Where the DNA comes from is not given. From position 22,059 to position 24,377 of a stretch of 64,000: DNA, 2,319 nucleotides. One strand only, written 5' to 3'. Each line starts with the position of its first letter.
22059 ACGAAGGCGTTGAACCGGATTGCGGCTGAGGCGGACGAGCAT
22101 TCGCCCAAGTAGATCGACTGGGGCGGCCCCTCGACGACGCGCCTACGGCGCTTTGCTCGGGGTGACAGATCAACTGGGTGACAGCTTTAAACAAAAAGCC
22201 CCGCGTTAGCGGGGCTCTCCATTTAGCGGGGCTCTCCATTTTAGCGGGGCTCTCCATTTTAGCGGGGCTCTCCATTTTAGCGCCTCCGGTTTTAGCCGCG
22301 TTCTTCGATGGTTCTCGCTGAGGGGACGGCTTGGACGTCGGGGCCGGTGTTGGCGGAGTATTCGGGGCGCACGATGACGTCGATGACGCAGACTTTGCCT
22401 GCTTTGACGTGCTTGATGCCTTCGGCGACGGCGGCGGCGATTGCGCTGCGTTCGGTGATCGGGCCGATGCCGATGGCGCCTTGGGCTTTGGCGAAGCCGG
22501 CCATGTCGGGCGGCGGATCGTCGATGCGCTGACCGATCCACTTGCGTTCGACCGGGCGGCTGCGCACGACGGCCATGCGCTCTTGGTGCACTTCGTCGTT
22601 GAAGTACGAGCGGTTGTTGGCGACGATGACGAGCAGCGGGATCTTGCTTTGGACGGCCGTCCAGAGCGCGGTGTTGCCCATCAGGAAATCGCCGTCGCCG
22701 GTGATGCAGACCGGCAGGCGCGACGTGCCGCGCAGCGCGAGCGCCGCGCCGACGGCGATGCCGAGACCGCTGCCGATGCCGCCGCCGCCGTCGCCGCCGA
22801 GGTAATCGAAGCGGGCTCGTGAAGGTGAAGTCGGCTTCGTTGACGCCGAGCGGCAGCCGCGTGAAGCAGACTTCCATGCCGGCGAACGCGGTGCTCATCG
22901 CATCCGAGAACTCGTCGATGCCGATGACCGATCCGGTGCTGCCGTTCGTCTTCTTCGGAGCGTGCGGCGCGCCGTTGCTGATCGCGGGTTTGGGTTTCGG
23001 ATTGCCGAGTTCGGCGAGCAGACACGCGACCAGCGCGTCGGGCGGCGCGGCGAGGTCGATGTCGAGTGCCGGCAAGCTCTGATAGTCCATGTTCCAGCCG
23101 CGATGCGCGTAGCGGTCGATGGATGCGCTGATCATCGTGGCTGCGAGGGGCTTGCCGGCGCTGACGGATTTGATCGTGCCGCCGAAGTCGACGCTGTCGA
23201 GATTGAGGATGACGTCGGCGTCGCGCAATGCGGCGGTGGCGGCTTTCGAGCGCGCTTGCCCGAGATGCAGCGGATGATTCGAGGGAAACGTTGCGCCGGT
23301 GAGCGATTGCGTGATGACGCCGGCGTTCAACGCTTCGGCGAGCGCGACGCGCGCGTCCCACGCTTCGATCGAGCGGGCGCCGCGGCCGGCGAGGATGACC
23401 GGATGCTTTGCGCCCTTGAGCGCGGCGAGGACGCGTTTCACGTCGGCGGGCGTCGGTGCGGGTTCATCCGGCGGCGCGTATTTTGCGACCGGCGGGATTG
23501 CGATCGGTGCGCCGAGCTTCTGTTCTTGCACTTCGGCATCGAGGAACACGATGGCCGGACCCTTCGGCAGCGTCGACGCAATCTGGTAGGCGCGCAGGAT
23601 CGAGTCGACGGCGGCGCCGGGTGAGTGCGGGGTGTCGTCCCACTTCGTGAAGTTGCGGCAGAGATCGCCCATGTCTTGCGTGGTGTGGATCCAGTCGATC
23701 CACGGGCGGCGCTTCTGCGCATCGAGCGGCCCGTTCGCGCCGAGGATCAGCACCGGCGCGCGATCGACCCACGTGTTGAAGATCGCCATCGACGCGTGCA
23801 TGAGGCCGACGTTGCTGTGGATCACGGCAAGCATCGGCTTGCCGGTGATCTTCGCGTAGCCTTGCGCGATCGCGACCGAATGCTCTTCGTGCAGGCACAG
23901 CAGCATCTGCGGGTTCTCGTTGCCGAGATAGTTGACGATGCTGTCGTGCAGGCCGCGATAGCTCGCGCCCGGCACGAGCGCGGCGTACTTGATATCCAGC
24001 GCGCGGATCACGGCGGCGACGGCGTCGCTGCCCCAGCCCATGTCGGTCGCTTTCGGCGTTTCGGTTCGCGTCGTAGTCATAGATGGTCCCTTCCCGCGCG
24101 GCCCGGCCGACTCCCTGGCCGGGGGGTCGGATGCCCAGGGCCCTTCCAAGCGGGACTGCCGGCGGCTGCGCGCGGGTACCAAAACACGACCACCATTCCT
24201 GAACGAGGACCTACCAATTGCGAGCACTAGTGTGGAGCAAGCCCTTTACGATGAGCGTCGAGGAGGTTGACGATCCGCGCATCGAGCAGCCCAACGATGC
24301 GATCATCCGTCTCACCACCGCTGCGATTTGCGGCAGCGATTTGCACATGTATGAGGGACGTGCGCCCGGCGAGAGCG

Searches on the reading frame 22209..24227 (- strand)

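Call 62: search_protein_families(library=pfam, max_evalue=0.001, proteins=[window:22209-24227:-])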
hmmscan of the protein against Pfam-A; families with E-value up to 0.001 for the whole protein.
window:22209-24227:- (673 aa): 2 families
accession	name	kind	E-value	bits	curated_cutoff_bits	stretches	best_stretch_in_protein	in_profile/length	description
PF02776.23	TPP_enzyme_N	-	9.6e-18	64.5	26.8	1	66-180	3-107/119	Thiamine pyrophosphate enzyme, N-terminal TPP binding domain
PF00205.28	TPP_enzyme_M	-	7.2e-16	58.6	30.4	1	263-343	1-84/137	Thiamine pyrophosphate enzyme, central domain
